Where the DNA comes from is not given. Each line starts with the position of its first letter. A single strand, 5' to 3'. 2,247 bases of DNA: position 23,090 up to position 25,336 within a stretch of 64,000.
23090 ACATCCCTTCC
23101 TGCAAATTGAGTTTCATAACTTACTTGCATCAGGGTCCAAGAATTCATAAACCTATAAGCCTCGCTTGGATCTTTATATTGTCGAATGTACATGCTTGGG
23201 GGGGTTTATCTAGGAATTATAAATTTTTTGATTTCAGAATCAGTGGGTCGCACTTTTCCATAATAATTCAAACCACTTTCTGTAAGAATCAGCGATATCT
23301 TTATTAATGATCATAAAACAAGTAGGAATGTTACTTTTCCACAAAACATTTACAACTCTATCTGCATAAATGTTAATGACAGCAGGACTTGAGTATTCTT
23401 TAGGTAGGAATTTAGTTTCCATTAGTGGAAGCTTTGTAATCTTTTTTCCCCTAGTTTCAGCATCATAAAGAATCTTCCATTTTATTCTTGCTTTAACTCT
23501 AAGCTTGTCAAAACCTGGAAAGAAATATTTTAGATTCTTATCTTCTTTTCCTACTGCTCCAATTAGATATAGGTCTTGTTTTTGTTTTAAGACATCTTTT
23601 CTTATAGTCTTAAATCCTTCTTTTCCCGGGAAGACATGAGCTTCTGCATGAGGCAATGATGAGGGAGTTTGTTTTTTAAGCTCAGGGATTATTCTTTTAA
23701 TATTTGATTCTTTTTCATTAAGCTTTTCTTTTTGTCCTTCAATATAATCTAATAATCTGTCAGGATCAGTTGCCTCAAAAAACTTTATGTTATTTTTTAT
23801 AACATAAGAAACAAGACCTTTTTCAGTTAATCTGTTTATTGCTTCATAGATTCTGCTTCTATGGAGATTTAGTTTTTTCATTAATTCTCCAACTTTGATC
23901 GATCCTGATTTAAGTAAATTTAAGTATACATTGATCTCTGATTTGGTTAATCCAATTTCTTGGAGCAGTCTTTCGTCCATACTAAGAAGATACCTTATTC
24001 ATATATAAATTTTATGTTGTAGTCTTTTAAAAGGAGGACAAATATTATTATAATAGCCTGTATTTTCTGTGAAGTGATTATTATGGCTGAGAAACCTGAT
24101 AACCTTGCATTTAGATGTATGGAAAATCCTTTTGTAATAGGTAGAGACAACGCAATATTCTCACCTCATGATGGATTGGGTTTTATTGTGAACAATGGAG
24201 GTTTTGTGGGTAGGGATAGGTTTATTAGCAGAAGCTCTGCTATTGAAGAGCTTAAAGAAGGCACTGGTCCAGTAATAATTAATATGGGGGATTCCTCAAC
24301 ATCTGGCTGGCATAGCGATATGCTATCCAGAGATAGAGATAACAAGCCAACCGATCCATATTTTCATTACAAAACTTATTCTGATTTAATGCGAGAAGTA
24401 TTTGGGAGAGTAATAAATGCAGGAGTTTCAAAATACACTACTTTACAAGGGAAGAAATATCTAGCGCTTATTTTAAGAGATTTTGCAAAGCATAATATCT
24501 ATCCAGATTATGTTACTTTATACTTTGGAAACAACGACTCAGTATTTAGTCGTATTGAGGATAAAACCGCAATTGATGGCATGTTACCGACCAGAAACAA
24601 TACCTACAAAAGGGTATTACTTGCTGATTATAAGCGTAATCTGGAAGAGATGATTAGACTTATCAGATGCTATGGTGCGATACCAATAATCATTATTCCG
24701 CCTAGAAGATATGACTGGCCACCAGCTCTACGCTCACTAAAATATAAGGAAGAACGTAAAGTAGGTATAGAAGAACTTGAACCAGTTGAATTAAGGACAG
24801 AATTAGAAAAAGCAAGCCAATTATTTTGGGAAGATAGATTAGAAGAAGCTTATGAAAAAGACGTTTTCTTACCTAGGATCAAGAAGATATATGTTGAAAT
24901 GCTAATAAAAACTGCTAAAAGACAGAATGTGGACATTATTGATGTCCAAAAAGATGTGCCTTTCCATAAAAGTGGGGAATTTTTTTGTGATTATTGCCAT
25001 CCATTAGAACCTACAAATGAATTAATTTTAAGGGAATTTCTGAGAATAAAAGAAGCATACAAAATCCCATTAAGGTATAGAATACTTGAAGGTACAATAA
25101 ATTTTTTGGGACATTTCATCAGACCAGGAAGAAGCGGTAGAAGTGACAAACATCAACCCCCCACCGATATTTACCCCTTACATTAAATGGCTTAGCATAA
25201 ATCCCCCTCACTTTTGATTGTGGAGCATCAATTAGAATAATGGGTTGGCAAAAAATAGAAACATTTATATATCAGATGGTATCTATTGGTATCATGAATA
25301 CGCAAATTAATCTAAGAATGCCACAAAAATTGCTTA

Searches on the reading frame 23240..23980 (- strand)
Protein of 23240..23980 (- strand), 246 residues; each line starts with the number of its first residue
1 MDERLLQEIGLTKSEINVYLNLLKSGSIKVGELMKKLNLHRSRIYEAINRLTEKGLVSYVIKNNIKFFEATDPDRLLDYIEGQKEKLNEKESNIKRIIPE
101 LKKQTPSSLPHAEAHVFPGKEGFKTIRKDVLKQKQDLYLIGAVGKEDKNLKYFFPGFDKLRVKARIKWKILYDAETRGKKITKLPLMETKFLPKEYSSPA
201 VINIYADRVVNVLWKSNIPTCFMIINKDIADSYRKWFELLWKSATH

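Call 14: search_protein_families(library=pfam, proteins=[window:23240-23980:-], max_evalue=0.001)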
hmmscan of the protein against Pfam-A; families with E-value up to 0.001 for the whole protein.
window:23240-23980:- (246 aa): 6 families
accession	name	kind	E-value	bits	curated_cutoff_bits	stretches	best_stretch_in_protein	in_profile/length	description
PF01978.25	TrmB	-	8.1e-16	58.1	25.6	1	6-73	1-67/68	Sugar-specific transcriptional regulator TrmB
PF01022.26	HTH_5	-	0.00018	21.8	22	1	20-59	8-47/47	Bacterial regulatory protein, arsR family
PF01047.28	MarR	-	0.00027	21.2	24.6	1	11-58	1-48/59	MarR family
PF13412.12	HTH_24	-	0.00047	20.1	21.9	0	14-57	4-47/48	Winged helix-turn-helix DNA-binding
PF08279.18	HTH_11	-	0.00051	20.3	25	0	22-59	9-44/55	HTH domain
PF12802.13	MarR_2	-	0.00071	20.1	27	0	10-58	2-51/61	MarR family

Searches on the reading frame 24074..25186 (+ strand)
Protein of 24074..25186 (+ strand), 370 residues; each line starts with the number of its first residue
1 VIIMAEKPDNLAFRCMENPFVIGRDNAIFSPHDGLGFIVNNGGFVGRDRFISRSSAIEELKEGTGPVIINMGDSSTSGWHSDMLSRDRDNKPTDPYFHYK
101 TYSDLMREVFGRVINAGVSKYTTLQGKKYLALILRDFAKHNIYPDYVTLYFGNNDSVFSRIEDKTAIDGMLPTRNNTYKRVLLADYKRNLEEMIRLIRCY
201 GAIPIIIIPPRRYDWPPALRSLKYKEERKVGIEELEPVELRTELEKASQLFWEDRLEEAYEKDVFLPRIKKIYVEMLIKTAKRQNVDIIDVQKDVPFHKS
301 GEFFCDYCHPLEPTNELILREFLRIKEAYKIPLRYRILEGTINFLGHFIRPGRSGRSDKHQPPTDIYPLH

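Call 14: search_protein_families(library=pfam, proteins=[window:24074-25186:+], max_evalue=0.001)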
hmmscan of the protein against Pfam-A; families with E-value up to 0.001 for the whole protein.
window:24074-25186:+ (370 aa): 2 families
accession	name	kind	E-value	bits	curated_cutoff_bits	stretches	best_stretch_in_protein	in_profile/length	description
PF13472.12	Lipase_GDSL_2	-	5.9e-12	46.9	32.9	1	71-218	2-121/178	GDSL-like Lipase/Acylhydrolase family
PF00657.28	Lipase_GDSL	-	6.8e-10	39.9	23.6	1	68-312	1-198/208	GDSL-like Lipase/Acylhydrolase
